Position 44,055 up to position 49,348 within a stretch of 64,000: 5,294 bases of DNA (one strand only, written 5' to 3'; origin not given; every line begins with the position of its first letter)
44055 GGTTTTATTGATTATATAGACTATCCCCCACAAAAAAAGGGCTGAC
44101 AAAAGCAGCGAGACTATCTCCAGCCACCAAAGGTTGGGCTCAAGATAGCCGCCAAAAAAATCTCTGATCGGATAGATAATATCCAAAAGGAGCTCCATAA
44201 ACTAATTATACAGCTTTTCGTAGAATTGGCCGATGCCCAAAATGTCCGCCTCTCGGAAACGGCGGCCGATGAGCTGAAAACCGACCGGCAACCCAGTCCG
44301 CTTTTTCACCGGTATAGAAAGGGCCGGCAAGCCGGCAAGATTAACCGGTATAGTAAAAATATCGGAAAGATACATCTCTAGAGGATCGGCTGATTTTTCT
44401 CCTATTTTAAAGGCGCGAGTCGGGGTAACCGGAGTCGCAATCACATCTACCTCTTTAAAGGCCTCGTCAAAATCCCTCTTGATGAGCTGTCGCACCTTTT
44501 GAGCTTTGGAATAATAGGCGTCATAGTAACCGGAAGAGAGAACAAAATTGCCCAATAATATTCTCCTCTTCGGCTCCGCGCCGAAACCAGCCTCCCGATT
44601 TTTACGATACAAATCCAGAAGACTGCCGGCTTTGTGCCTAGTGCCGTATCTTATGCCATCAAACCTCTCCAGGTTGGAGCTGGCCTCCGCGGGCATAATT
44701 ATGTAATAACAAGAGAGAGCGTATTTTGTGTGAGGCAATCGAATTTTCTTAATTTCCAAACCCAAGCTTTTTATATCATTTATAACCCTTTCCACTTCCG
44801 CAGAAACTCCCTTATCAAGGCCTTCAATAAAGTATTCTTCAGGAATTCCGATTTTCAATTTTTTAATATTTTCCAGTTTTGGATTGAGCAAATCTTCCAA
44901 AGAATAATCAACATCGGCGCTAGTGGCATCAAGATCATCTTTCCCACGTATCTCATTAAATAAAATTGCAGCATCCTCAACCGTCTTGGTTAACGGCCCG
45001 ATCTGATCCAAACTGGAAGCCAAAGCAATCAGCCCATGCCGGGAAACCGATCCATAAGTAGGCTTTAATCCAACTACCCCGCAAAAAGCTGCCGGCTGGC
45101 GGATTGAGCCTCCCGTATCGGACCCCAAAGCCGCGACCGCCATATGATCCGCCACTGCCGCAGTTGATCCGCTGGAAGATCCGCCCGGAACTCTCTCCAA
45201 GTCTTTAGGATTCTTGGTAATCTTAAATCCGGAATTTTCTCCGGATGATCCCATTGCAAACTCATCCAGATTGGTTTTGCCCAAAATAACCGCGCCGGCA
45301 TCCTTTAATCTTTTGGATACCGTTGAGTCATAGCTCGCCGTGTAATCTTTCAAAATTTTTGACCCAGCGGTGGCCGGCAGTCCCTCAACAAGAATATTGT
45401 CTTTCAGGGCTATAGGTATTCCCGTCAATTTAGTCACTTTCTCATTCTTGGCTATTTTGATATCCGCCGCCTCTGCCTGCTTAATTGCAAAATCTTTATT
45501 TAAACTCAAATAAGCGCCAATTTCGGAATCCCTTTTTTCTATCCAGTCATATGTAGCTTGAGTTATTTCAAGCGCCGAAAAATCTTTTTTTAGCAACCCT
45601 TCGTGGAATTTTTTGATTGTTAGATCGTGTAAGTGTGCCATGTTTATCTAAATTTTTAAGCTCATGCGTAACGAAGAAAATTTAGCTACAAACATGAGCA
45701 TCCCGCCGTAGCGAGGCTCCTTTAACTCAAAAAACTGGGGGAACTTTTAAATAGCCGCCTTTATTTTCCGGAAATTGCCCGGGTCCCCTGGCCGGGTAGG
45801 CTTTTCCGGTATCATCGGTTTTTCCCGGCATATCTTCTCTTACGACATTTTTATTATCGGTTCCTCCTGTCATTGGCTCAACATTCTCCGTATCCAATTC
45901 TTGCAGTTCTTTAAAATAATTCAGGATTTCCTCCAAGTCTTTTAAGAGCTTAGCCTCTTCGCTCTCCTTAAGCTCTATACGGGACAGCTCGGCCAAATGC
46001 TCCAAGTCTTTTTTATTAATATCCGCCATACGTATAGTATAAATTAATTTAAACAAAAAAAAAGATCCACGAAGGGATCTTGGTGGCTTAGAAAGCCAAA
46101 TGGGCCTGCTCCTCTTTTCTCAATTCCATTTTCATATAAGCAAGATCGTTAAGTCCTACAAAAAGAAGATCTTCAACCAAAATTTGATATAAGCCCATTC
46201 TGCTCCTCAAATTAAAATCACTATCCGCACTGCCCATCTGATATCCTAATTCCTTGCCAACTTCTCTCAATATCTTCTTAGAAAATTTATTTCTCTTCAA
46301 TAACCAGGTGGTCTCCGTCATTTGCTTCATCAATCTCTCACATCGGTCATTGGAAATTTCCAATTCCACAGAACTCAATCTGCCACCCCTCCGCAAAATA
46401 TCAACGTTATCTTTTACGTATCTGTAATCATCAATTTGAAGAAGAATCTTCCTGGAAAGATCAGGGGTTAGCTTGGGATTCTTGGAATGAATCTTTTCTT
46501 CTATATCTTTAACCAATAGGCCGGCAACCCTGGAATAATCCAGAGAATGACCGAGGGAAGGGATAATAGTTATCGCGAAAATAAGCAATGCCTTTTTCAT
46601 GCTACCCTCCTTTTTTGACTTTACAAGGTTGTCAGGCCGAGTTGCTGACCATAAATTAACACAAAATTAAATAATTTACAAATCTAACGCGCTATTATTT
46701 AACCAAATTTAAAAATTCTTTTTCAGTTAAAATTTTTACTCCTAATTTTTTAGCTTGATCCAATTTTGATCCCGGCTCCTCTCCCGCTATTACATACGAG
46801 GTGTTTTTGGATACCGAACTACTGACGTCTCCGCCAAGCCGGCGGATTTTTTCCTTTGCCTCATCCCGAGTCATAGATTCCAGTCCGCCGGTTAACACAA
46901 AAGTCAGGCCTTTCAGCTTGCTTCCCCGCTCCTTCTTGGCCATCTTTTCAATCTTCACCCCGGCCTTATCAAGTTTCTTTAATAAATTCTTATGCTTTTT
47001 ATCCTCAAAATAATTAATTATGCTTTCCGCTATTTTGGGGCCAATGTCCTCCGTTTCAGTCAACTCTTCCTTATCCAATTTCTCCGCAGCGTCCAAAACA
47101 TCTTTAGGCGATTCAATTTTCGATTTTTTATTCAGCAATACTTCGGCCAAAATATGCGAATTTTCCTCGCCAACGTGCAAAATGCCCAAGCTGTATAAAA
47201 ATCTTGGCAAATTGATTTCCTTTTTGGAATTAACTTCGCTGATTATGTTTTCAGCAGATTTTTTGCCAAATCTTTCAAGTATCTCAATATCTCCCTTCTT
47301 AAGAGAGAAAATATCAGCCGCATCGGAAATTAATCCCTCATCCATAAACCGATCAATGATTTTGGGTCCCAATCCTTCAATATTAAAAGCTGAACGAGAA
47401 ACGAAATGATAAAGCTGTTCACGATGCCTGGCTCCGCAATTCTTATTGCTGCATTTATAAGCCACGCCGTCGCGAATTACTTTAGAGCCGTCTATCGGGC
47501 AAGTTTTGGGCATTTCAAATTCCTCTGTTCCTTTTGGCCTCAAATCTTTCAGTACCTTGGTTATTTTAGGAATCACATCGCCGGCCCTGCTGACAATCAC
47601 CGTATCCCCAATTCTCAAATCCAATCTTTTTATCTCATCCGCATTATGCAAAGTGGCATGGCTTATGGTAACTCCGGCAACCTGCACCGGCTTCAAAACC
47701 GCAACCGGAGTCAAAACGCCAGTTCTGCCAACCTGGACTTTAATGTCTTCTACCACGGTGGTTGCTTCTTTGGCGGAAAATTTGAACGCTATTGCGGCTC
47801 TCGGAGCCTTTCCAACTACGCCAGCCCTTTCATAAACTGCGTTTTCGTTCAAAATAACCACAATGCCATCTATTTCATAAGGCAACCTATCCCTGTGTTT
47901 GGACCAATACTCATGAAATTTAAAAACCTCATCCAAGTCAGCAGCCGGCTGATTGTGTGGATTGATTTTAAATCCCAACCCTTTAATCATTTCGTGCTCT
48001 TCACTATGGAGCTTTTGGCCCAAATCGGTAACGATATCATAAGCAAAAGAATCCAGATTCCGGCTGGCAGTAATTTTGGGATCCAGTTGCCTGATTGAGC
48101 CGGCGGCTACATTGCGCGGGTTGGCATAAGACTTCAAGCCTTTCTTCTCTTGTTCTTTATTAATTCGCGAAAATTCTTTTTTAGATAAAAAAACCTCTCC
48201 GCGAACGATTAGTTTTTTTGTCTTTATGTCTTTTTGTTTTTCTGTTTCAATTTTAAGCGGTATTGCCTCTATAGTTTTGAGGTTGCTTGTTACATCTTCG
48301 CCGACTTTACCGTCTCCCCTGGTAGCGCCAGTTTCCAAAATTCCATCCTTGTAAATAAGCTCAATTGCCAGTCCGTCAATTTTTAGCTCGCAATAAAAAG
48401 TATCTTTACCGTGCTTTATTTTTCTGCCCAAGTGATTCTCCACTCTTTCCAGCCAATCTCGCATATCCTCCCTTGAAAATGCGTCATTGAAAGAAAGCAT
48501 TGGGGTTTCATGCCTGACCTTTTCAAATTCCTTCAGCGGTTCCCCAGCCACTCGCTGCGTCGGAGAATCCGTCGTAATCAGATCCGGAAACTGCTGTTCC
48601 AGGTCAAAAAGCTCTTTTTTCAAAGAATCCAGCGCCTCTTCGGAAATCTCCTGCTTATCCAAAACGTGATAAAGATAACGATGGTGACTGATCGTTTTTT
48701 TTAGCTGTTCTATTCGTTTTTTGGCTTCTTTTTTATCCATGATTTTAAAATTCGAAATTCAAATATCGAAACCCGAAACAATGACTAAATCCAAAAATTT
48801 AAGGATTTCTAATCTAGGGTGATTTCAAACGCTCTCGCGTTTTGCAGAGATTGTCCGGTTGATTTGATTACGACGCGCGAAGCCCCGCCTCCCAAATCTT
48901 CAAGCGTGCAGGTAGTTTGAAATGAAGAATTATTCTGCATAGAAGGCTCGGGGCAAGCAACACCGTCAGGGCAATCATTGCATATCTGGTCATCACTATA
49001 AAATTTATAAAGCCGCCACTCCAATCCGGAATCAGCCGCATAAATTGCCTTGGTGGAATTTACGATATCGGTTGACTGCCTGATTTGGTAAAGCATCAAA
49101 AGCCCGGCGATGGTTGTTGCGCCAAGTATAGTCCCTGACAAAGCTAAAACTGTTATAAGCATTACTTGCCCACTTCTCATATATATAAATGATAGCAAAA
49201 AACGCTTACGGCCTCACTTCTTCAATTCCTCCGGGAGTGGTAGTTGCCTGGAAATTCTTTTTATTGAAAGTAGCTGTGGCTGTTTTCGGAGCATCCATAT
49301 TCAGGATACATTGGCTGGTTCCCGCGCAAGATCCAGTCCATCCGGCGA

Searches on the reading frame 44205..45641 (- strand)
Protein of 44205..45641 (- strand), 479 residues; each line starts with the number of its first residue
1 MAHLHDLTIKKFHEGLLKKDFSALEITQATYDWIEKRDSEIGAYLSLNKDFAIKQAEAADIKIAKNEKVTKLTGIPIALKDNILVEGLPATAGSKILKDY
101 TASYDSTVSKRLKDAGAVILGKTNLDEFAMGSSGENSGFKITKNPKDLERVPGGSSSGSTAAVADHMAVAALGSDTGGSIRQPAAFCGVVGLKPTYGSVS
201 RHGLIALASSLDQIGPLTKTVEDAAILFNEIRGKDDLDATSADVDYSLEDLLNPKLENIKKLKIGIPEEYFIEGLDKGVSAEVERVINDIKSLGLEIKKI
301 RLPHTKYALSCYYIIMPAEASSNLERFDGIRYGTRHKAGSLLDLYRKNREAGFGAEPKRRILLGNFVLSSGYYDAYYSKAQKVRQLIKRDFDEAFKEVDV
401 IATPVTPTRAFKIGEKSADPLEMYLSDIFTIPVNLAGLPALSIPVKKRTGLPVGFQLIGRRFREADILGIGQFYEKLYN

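Call 9: search_protein_families(library=pfam, proteins=[window:44205-45641:-], max_evalue=0.01)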
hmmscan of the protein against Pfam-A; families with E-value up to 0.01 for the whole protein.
window:44205-45641:- (479 aa): 1 family
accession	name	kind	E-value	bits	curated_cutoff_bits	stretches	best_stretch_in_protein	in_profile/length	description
PF01425.27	Amidase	-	6.7e-151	503.7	27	1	25-468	1-445/445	Amidase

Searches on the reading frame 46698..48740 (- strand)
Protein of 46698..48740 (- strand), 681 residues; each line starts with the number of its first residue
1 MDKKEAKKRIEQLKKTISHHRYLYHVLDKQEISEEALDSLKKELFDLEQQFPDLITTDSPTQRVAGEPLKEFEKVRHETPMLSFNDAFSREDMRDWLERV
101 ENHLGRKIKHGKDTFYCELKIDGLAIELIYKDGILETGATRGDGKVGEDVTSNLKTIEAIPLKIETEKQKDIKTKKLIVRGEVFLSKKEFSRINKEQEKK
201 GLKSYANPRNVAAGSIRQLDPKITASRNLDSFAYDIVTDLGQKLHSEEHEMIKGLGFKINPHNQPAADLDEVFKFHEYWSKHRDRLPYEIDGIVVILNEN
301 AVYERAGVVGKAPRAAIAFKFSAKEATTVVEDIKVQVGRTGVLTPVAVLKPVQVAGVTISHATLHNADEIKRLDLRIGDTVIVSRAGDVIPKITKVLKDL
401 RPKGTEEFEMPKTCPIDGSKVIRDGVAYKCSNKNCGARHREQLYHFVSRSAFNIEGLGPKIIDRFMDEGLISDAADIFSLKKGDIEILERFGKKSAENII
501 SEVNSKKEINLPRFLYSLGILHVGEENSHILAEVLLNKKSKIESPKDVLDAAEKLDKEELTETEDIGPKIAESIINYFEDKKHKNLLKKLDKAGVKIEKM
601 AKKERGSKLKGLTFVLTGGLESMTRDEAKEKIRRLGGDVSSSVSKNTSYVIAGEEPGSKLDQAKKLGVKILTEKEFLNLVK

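Call 9: search_protein_families(library=pfam, proteins=[window:46698-48740:-], max_evalue=0.01)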
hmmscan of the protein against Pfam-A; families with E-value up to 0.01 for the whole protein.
window:46698-48740:- (681 aa): 8 families
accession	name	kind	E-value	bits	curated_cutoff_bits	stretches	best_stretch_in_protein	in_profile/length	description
PF01653.23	DNA_ligase_aden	-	1.7e-86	290.3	27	1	70-324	2-253/253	NAD-dependent DNA ligase adenylation domain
PF03120.22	DNA_ligase_OB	-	1e-34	118.7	32.9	1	327-403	1-77/79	NAD-dependent DNA ligase OB-fold domain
PF00533.33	BRCT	-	2.3e-19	69.8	21.3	1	607-679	4-77/78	BRCA1 C Terminus (BRCT) domain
PF12826.13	HHH_2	-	5e-13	49.5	27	1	513-586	1-63/64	Helix-hairpin-helix motif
PF14520.12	HHH_5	-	2.4e-11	44.4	27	2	453-503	6-55/57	Helix-hairpin-helix domain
PF22745.1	Nlig-Ia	-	1.6e-06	29.1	27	1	7-56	3-52/92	DNA ligase-like, N-terminal NAD+-binding domain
PF12738.14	PTCB-BRCT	-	1.9e-06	28.2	22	1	617-672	5-60/63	twin BRCT domain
PF16589.12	BRCT_2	-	0.0016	19.1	27.3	1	609-672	3-66/86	BRCT domain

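Call 60: find_homologous_proteins(query=window:46698-48740:-, max_evalue=1e-150)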
Query window:46698-48740:- (681 aa): 7910 proteins with E <= 1e-150 among 8000 candidates; the best 120 are listed.
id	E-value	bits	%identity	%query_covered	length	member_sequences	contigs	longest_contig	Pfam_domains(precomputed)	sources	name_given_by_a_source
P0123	0.0e+0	1491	100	100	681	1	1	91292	PF12826.14,PF03120.23,PF14520.13,PF01653.24,PF00533.34,PF22745.3,PF12738.14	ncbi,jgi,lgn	-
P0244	0.0e+0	1243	82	100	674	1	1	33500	PF12826.14,PF03120.23,PF14520.13,PF01653.24,PF00533.34,PF22745.3,PF12738.14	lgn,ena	-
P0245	0.0e+0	1194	80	100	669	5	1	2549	PF12826.14,PF03120.23,PF14520.13,PF01653.24,PF00533.34,PF22745.3,PF12738.14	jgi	jgi:DNA ligase (NAD+)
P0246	0.0e+0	1111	72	100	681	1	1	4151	PF12826.14,PF03120.23,PF14520.13,PF01653.24,PF00533.34,PF22745.3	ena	-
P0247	0.0e+0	1102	73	100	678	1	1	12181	PF12826.14,PF03120.23,PF14520.13,PF01653.24,PF00533.34,PF22745.3,PF12738.14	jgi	jgi:DNA ligase (NAD+)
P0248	0.0e+0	1093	72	100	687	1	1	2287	PF12826.14,PF03120.23,PF14520.13,PF01653.24,PF00533.34,PF22745.3,PF12738.14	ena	-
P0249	0.0e+0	1090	72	100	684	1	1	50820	PF12826.14,PF03120.23,PF14520.13,PF01653.24,PF00533.34,PF22745.3,PF12738.14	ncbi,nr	ncbi:MAG: NAD-dependent DNA ligase LigA [bacterium]|nr:NAD-dependent DNA ligase LigA [bacterium]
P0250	0.0e+0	1089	72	100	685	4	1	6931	PF12826.14,PF03120.23,PF14520.13,PF01653.24,PF00533.34,PF22745.3,PF12738.14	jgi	-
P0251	0.0e+0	1083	71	100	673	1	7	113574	PF12826.14,PF03120.23,PF14520.13,PF01653.24,PF00533.34,PF22745.3,PF12738.14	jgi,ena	-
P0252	0.0e+0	1083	71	100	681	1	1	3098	PF12826.14,PF03120.23,PF14520.13,PF01653.24,PF00533.34,PF22745.3,PF12738.14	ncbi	-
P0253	0.0e+0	1078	71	100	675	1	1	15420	PF12826.14,PF03120.23,PF14520.13,PF01653.24,PF00533.34,PF22745.3,PF12738.14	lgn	-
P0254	0.0e+0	1073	71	100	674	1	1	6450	PF12826.14,PF03120.23,PF14520.13,PF01653.24,PF00533.34,PF22745.3,PF12738.14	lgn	-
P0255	0.0e+0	1072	70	100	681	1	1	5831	PF12826.14,PF03120.23,PF14520.13,PF01653.24,PF00533.34,PF22745.3,PF12738.14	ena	-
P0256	0.0e+0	1071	70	100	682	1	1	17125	PF12826.14,PF03120.23,PF14520.13,PF01653.24,PF00533.34,PF22745.3,PF12738.14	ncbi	-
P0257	0.0e+0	1071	70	100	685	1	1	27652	PF12826.14,PF03120.23,PF14520.13,PF01653.24,PF00533.34,PF22745.3,PF12738.14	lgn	-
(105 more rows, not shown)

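Call 61: find_encoding_contigs(protein=P0244, flank=10000, max_places=4)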
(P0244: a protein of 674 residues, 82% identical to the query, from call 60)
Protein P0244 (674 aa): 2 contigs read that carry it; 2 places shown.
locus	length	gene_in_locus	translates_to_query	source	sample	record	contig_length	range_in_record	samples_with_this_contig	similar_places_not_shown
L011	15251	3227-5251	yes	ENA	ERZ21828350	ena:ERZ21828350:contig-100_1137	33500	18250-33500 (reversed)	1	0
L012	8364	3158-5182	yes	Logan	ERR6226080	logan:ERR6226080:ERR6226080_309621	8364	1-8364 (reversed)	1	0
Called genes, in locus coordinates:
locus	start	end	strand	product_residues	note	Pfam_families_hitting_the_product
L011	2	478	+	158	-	?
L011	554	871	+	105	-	-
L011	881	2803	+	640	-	PF18998:Flg_new_2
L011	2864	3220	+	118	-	-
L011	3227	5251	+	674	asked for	PF22745:Nlig-Ia, PF01653:DNA_ligase_aden, PF03120:OB_DNA_ligase, PF14520:HHH_5 (weak), PF12826:HHH_2, PF00533:BRCT, PF12738:PTCB-BRCT (weak)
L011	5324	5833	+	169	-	-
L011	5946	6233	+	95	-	PF02686:GatC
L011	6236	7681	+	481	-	PF01425:Amidase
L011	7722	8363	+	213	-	-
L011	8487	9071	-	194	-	PF09997:DUF2238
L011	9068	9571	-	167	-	PF13529:Peptidase_C39_2, PF03412:Peptidase_C39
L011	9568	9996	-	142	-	PF05708:Peptidase_C92 (faint), PF00877:NLPC_P60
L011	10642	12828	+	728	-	PF05048:NosD, PF13229:Beta_helix, PF02412:TSP_3 (weak)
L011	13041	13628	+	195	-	-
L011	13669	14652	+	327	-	PF02912:Phe_tRNA-synt_N, PF01409:tRNA-synt_2d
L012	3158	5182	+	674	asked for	PF22745:Nlig-Ia, PF01653:DNA_ligase_aden, PF03120:OB_DNA_ligase, PF14520:HHH_5 (weak), PF12826:HHH_2, PF00533:BRCT, PF12738:PTCB-BRCT (weak)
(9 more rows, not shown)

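Call 66: find_encoding_contigs(protein=P0249, flank=10000, max_places=2)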
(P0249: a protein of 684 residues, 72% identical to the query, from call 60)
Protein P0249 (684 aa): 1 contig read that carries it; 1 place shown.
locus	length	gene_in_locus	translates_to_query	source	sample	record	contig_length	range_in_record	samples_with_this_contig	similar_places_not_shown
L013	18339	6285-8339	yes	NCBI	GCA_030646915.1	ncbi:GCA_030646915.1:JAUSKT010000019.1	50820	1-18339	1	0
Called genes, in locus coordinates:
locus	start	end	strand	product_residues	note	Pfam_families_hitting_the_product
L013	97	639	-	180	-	PF07963:N_methyl (weak)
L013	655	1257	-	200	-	-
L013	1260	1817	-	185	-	PF07963:N_methyl (faint)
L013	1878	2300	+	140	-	-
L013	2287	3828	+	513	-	PF18998:Flg_new_2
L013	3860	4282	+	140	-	-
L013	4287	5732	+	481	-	-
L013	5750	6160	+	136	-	-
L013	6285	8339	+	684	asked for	PF22745:Nlig-Ia, PF01653:DNA_ligase_aden, PF03120:OB_DNA_ligase, PF14520:HHH_5 (faint), PF12826:HHH_2 (faint), PF00533:BRCT, PF12738:PTCB-BRCT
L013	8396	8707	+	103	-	-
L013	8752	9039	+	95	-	PF02686:GatC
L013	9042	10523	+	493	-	PF01425:Amidase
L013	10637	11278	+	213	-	-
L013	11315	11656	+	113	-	-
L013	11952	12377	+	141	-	-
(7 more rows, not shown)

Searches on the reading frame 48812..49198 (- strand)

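Call 9: search_protein_families(library=pfam, proteins=[window:48812-49198:-], max_evalue=0.01)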
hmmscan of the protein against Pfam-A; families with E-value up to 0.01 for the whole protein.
window:48812-49198:- (129 aa): 0 families

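Call 47: search_protein_families(library=ncbifam, proteins=[window:48812-49198:-], max_evalue=0.01)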
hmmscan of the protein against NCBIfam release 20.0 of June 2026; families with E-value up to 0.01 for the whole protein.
window:48812-49198:- (129 aa): 1 family
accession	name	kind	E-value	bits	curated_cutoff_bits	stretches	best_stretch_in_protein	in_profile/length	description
NF051896.1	tapirin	equivalog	0.0038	15.6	600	1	12-74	23-79/660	cellulose-binding protein tapirin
